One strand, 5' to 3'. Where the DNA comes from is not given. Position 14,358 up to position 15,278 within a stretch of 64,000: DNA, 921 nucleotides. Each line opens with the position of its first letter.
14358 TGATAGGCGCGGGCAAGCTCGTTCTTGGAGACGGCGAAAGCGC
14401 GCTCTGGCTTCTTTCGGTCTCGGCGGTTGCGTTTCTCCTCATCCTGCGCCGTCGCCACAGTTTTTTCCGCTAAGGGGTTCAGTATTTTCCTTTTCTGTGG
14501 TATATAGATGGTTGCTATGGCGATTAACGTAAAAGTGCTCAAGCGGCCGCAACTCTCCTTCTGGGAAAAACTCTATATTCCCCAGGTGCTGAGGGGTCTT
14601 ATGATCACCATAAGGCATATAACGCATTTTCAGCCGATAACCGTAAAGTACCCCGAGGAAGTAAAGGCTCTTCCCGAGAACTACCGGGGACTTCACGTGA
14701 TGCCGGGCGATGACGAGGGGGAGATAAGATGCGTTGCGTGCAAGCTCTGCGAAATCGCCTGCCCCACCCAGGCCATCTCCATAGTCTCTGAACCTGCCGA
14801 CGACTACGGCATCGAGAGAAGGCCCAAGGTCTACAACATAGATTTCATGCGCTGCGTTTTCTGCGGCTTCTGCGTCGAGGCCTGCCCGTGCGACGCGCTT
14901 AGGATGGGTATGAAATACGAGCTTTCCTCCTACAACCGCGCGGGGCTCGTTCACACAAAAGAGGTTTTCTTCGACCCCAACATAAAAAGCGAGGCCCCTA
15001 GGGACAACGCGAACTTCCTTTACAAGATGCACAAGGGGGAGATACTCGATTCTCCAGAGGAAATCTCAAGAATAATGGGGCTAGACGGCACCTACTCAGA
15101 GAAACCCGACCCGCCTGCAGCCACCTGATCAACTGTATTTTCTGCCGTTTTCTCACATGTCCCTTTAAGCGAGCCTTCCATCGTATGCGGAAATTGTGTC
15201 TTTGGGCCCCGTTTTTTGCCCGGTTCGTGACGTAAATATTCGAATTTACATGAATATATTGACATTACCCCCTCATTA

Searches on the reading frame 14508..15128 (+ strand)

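Call 92: search_protein_families(library=pfam, proteins=[window:14508-15128:+], max_evalue=0.0001)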
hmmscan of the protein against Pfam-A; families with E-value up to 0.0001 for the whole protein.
window:14508-15128:+ (206 aa): 7 families
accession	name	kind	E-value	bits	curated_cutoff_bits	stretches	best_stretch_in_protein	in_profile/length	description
PF00037.32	Fer4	-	4.9e-12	45.6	21.1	2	110-131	2-23/24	4Fe-4S binding domain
PF12838.12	Fer4_7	-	3.4e-11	43.9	27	1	74-130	1-52/52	4Fe-4S dicluster domain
PF13484.11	Fer4_16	-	9e-08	33.2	30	0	74-93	1-20/66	4Fe-4S double cluster binding domain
PF13187.11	Fer4_9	-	9.5e-08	32.4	27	1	74-130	1-51/52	4Fe-4S dicluster domain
PF13183.11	Fer4_8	-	1.2e-06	29.4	27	0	115-129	4-18/68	4Fe-4S dicluster domain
PF13237.11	Fer4_10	-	6.8e-06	26.4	25.5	1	73-127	7-53/53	4Fe-4S dicluster domain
PF12797.12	Fer4_2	-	1.7e-05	24.9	24.5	0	74-87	9-22/22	4Fe-4S binding domain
